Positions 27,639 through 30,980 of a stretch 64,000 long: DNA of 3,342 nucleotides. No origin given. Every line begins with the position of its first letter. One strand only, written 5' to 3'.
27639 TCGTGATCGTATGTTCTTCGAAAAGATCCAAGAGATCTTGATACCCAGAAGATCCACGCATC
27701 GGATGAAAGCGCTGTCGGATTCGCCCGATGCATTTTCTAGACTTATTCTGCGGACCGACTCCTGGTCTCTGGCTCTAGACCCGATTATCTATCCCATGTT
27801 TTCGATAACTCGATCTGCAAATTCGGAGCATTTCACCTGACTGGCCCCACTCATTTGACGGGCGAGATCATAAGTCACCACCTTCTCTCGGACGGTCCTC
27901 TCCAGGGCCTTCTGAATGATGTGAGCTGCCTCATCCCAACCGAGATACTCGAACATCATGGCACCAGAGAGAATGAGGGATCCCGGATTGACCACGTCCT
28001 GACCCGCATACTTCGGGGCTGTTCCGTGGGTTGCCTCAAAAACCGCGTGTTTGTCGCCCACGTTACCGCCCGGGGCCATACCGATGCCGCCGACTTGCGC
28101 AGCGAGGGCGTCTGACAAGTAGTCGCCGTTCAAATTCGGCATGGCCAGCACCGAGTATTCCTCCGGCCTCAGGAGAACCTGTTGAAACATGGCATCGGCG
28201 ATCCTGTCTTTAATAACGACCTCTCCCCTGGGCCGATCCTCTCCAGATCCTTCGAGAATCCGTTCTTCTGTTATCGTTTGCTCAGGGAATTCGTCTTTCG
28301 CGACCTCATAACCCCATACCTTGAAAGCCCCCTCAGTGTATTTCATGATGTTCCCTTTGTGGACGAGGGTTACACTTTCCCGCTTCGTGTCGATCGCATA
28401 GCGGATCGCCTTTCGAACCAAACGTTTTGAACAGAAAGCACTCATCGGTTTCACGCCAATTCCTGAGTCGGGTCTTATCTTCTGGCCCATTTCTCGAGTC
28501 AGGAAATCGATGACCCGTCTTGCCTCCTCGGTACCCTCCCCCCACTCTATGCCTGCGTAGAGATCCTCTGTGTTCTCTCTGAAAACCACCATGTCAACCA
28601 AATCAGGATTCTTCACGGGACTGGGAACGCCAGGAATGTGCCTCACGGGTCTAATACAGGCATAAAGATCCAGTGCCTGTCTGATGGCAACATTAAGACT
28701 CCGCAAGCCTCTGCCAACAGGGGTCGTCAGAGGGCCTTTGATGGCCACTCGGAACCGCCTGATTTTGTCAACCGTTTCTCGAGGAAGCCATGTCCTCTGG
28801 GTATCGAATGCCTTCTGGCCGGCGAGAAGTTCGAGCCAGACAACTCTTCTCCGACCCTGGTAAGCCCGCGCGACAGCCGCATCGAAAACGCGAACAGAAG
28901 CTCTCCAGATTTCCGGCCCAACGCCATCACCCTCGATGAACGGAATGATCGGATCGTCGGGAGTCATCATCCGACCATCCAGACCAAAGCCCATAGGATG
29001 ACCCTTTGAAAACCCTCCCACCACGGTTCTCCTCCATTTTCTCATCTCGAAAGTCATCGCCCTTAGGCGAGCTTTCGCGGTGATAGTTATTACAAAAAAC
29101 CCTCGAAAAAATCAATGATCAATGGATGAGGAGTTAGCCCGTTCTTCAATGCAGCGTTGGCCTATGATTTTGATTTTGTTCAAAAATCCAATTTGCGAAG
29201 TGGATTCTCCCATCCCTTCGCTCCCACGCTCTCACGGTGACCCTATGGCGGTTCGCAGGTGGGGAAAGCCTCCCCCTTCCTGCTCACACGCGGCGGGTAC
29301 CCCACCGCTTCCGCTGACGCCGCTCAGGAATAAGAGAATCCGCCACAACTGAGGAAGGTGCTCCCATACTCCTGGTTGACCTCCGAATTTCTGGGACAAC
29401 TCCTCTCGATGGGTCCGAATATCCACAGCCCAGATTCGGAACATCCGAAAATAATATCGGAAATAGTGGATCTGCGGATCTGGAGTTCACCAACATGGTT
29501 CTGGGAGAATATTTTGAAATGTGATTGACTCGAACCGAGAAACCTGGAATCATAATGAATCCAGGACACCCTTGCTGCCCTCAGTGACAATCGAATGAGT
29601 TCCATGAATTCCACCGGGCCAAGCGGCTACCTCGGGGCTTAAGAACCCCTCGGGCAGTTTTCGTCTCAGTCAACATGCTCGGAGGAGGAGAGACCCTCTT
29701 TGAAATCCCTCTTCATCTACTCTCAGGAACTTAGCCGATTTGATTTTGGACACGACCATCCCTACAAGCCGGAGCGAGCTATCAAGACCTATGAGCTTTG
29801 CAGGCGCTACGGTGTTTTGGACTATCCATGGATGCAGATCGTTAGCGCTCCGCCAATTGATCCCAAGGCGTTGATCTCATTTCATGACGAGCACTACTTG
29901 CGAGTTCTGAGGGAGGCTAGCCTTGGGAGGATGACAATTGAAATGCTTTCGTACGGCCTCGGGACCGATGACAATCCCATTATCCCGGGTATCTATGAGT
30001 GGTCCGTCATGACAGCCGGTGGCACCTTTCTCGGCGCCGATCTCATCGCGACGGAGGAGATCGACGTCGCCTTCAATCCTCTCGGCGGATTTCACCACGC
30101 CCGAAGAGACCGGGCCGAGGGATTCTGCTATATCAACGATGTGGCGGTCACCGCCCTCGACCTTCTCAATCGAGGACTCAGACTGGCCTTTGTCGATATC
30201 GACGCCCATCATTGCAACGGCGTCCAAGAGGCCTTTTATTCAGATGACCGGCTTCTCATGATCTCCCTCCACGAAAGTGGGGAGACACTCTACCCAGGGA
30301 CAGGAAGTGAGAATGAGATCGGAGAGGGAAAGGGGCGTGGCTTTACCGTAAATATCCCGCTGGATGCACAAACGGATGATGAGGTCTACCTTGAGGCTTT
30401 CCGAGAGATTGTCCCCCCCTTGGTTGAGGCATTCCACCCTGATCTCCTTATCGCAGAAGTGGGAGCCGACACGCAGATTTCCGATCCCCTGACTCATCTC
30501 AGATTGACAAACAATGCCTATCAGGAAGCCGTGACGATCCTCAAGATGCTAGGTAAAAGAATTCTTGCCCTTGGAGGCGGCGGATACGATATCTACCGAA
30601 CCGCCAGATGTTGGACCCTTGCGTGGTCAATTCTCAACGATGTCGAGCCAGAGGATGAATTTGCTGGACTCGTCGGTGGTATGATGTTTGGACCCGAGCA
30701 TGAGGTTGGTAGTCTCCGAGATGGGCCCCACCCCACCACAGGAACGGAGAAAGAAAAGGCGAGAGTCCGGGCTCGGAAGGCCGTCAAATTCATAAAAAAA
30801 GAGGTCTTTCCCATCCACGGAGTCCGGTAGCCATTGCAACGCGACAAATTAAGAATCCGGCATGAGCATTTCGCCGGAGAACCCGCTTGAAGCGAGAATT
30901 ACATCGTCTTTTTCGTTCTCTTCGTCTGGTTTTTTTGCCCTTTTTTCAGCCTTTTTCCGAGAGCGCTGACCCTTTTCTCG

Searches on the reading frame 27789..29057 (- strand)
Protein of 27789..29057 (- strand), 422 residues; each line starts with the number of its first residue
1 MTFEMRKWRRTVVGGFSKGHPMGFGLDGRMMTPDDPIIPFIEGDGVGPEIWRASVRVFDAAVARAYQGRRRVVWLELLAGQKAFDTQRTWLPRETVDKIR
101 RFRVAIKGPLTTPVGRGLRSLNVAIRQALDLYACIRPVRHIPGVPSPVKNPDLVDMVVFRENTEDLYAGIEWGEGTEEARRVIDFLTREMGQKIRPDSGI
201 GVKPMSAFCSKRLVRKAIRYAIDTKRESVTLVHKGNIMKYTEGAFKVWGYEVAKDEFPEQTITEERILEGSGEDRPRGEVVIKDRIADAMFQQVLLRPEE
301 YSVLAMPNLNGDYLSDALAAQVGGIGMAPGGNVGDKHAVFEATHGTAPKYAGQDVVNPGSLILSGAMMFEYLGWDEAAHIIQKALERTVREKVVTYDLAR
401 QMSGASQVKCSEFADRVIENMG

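Call 66: search_protein_families(library=pfam, proteins=[window:27789-29057:-])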
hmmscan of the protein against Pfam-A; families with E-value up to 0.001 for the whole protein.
window:27789-29057:- (422 aa): 1 family
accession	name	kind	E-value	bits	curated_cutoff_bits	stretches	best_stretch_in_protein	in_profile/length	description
PF00180.25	Iso_dh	-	5.5e-92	309.1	27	1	38-417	2-348/348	Isocitrate/isopropylmalate dehydrogenase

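Call 78: find_homologous_proteins(query=window:27789-29057:-, max_evalue=1e-150)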
Query window:27789-29057:- (422 aa): 7446 proteins with E <= 1e-150 among 8000 candidates; the best 120 are listed.
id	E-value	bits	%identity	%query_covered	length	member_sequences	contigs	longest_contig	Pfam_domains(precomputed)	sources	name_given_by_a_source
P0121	2.2e-284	961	100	100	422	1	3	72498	PF00180.26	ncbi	-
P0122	4.8e-221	752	81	96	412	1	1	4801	PF00180.26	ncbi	-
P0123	7.3e-218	742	78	97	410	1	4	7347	PF00180.26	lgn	-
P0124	1.2e-217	741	78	97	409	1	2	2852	PF00180.26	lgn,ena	-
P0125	1.7e-217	740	78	97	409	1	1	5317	PF00180.26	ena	-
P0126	3.5e-217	739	77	96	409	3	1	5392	PF00180.26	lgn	-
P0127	7.4e-217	738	80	96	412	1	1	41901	PF00180.26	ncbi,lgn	-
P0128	1.6e-216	737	77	97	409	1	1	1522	PF00180.26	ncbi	-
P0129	2.6e-215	733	76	98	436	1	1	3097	PF00180.26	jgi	jgi:isocitrate dehydrogenase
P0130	3.6e-214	729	76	97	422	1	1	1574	PF00180.26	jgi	jgi:isocitrate dehydrogenase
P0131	8.9e-214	728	75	97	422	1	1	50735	PF00180.26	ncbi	-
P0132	1.4e-212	724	76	96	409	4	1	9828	PF00180.26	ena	-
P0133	3.0e-210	717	77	94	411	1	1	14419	PF00180.26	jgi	jgi:isocitrate dehydrogenase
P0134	4.1e-210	716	75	96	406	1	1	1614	PF00180.26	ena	-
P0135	3.5e-209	713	75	97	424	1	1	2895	PF00180.26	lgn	-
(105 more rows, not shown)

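Call 79: find_encoding_contigs(protein=P0121, flank=10000, max_places=4)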
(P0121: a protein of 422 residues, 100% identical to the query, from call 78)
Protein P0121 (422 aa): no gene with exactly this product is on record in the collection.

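Call 80: find_encoding_contigs(protein=P0127, flank=10000, max_places=2)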
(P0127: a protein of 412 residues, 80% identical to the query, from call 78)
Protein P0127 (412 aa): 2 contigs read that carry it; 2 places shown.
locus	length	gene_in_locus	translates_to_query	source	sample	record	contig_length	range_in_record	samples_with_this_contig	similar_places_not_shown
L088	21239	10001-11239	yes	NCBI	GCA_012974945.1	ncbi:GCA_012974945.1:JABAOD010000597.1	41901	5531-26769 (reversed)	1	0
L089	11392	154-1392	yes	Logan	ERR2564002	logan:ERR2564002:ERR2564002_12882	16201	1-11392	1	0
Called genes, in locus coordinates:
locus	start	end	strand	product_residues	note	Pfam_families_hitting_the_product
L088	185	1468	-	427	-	PF08281:Sigma70_r4_2 (faint), PF00140:Sigma70_r1_2, PF04542:Sigma70_r2, PF04539:Sigma70_r3, PF04545:Sigma70_r4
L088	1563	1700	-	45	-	-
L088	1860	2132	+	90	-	-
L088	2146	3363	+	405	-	PF13458:Peripla_BP_6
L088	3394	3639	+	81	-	-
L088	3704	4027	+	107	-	PF02416:TatA_B_E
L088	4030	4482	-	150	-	PF06803:DUF1232, PF00226:DnaJ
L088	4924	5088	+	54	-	PF12728:HTH_17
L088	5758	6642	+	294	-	PF00069:Pkinase, PF07714:PK_Tyr_Ser-Thr (weak)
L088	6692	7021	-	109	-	PF07238:PilZ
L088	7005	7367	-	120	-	PF07238:PilZ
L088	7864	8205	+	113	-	-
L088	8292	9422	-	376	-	PF00850:Hist_deacetyl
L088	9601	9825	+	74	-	-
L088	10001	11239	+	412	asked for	PF00180:Iso_dh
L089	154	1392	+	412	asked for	PF00180:Iso_dh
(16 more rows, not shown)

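Call 81: find_encoding_contigs(protein=P0131, flank=10000, max_places=2)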
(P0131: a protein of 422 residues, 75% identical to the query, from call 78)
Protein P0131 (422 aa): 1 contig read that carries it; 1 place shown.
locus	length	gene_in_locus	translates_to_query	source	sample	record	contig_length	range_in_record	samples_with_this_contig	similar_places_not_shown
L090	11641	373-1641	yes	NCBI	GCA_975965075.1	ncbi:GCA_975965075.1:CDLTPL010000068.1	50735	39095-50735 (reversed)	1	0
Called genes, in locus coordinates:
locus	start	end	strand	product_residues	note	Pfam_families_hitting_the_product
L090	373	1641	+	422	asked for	PF00180:Iso_dh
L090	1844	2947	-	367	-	-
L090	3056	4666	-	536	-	PF00575:S1 (weak), PF10150:RNase_E_G, PF20833:RNase_E_G_Thio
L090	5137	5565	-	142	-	PF00293:NUDIX, PF14815:NUDIX_4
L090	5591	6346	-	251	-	PF00990:GGDEF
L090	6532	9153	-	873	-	PF05170:AsmA (faint), PF05359:DUF748, PF13116:YhdP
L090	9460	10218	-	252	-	PF18912:DZR_2, PF00156:Pribosyltran (weak)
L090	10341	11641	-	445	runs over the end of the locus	PF07219:HemY_N (weak), PF23914:TPR_CcmH_CycH (weak), PF25058:ARM_TT21 (weak), PF25062:ARM_TT21_N, PF13432:TPR_16, PF14559:TPR_19, PF14559:TPR_19, PF25063:ARM_TT21_C (weak), +15 more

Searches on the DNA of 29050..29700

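Call 76: search_rna_families(source=window, start=29050, end=29700, threshold=evalue, max_evalue=5)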
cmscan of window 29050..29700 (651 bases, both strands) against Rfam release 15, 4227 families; matches with E-value up to 5: 0.
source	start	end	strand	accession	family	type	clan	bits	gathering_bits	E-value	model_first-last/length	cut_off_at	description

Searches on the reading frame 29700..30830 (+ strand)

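Call 66: search_protein_families(library=pfam, proteins=[window:29700-30830:+])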
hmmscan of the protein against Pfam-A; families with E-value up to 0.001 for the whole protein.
window:29700-30830:+ (376 aa): 1 family
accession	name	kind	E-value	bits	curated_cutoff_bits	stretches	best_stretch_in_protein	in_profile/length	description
PF00850.24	Hist_deacetyl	-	5.1e-81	272.7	27.9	1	20-311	1-297/298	Histone deacetylase domain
